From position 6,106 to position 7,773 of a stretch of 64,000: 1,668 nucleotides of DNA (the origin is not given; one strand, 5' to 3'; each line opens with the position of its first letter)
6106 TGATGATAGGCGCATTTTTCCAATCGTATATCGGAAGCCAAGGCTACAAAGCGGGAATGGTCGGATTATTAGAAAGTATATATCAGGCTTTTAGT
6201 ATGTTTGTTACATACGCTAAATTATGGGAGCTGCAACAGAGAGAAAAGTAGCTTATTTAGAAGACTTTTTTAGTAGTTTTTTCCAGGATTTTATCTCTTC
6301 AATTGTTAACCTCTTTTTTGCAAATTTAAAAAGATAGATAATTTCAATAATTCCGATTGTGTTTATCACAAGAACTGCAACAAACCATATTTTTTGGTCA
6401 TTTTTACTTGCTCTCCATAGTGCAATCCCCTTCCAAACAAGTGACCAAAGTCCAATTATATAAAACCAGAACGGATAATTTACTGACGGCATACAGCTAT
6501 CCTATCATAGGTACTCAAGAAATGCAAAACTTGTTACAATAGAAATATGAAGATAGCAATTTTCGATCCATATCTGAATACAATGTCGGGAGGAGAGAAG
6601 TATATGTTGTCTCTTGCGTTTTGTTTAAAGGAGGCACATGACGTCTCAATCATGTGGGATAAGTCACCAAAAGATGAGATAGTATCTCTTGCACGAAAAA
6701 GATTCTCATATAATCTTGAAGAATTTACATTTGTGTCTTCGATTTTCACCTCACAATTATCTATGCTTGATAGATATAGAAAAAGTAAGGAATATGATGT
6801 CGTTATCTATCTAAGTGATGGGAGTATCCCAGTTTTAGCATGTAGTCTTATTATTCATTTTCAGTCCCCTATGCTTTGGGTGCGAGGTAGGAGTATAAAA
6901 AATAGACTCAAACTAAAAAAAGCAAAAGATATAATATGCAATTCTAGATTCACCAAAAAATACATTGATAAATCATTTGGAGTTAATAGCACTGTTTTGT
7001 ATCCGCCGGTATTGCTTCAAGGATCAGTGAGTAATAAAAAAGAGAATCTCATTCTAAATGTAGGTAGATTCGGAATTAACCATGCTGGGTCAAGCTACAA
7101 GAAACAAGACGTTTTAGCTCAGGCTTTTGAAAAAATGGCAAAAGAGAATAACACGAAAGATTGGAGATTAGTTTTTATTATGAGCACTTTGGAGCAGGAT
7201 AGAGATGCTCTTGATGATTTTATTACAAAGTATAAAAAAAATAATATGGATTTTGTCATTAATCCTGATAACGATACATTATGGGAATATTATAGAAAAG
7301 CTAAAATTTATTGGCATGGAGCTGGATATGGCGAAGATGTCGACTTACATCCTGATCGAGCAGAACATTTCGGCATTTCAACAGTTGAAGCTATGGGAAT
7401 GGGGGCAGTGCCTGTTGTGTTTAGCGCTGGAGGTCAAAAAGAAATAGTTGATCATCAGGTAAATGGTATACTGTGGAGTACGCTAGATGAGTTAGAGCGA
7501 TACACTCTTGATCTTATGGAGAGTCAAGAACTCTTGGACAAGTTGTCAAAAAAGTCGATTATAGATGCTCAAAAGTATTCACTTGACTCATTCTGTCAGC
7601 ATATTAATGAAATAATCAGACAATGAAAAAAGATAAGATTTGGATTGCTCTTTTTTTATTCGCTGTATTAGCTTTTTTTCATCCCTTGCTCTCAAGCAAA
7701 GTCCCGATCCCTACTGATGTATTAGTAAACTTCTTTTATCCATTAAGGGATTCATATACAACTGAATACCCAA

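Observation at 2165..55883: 54-kb, ~48-gene surface-glycosylation super-locus dominated by lipid-carrier-dependent (GT-C-type) membrane glycosyltransferases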

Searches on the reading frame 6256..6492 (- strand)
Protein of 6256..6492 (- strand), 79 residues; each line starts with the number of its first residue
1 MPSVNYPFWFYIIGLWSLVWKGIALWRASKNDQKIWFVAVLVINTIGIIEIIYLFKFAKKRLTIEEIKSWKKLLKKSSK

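Call 117: search_protein_families(library=pfam, proteins=[window:6256-6492:-], max_evalue=1)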
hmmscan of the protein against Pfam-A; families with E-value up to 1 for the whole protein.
window:6256-6492:- (79 aa): 3 families
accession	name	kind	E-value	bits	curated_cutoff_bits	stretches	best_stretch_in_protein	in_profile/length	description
PF18893.5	DUF5652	-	3.2e-23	81.7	23.4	1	8-62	14-68/71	Family of unknown function (DUF5652)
PF09799.14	Transmemb_17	-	0.067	14.2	26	1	6-63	9-62/107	Predicted membrane protein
PF20077.4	CcmD_alt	-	0.14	12.7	23.5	1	34-60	31-56/61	CcmD family protein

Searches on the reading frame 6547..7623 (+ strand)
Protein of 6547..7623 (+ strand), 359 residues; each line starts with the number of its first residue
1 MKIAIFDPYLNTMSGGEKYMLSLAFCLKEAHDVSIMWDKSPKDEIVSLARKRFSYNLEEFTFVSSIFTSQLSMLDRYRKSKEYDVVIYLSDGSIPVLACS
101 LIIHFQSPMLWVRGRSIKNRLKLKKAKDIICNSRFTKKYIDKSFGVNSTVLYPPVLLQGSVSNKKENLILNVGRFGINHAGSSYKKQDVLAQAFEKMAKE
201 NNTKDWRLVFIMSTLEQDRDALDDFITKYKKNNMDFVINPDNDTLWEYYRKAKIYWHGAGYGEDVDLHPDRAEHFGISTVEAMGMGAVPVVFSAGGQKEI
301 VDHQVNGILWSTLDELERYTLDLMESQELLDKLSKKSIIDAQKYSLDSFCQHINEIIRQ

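Call 3: search_protein_families(library=pfam, proteins=[window:6547-7623:+], max_evalue=0.01)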
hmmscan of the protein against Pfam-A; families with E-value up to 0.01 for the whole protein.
window:6547-7623:+ (359 aa): 5 families
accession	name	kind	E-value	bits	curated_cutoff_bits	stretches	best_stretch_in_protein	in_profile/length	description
PF00534.26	Glycos_transf_1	-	1.8e-19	70.3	26.4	1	160-336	9-168/172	Glycosyl transferases group 1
PF13692.12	Glyco_trans_1_4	-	1.2e-11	45.5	27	1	168-318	3-134/142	Glycosyl transferases group 1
PF13439.12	Glyco_transf_4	-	8.1e-06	26.4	28.5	1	14-155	2-166/170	Glycosyltransferase Family 4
PF20706.3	GT4-conflict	-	0.0062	16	26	0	163-294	194-312/385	Family 4 Glycosyltransferase in conflict systems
PF06461.17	CHDII_SANT-like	-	0.0064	16.8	28.8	0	313-355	45-86/138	CHD subfamily II, SANT-like domain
